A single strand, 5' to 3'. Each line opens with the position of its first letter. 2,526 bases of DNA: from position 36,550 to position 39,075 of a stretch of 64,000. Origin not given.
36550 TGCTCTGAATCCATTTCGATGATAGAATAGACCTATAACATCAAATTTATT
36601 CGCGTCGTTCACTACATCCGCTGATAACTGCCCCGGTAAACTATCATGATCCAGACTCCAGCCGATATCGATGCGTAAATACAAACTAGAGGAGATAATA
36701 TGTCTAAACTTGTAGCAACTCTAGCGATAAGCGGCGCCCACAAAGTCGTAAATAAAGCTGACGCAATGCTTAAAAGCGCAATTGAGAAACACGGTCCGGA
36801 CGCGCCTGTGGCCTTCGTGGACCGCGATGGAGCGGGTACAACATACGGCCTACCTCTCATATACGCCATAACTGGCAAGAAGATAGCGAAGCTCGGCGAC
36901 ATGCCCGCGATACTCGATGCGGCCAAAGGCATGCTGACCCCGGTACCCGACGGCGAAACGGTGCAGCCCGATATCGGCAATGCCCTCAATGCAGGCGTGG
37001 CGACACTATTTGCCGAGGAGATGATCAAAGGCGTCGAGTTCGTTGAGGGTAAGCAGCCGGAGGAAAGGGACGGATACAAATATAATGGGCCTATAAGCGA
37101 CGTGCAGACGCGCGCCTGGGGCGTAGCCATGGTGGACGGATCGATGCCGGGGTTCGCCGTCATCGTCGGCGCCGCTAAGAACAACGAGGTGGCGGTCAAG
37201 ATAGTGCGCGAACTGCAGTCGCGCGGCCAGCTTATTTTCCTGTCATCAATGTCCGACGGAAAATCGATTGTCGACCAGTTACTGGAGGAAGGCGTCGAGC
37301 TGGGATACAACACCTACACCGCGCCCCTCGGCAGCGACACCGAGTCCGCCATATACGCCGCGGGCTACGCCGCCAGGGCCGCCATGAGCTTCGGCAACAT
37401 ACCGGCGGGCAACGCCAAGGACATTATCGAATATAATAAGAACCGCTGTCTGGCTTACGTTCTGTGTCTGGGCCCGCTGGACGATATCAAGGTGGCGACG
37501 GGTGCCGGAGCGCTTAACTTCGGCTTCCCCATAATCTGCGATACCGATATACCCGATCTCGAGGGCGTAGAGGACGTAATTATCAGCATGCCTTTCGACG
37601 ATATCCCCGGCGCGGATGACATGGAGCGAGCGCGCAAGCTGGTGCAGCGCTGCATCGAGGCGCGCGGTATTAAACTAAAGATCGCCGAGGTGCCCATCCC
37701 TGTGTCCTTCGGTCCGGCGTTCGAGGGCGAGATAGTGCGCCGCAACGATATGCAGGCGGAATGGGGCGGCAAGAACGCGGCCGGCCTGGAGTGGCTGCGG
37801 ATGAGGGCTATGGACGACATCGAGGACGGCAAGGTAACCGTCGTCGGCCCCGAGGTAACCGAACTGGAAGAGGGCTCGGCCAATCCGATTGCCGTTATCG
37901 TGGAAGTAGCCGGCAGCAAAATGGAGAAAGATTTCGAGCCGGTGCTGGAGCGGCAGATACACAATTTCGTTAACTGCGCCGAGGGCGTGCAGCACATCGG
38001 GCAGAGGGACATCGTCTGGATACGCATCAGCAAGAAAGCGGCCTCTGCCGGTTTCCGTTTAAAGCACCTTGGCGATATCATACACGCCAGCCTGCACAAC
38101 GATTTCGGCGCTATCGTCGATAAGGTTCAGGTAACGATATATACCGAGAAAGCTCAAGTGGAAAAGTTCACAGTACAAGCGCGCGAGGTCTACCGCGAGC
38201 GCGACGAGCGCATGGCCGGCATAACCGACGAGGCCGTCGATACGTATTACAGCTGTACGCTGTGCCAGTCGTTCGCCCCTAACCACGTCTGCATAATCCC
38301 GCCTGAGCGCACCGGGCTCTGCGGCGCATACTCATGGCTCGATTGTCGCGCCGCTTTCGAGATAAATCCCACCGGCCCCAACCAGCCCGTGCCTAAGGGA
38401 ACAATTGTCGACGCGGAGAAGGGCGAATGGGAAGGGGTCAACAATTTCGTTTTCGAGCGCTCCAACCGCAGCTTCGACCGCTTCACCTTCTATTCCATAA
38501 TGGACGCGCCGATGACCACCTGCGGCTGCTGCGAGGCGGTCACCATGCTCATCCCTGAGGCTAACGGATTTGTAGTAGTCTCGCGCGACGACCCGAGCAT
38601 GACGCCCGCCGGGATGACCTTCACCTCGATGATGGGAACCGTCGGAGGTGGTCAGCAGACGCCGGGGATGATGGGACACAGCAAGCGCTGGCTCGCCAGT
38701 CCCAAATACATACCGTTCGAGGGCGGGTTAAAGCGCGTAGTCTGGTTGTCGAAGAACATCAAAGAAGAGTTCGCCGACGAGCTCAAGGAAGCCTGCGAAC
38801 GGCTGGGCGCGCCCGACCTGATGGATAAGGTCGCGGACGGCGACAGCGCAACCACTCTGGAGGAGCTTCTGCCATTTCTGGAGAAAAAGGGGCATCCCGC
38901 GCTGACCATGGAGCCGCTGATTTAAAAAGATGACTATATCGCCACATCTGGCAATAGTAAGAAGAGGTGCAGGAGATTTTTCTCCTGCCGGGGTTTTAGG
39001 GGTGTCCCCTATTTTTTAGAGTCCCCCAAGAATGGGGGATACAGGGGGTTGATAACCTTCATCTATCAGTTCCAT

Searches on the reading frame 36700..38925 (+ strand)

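Call 7: search_protein_families(library=pfam, proteins=[window:36700-38925:+], max_evalue=0.01)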
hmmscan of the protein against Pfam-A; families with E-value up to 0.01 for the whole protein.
window:36700-38925:+ (741 aa): 3 families
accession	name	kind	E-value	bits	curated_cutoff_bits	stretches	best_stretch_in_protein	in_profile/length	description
PF19436.4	ACS_CODH_B_C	-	1.2e-109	366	25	1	498-741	1-245/245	ACS/CODH beta subunit C-terminal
PF03598.20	CdhC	-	1e-65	220.8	24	1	333-487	1-155/155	CO dehydrogenase/acetyl-CoA synthase complex beta subunit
PF18537.6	CODH_A_N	-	6.1e-20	71.5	32.2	1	23-115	3-83/83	Carbon monoxide dehydrogenase subunit alpha N-terminal domain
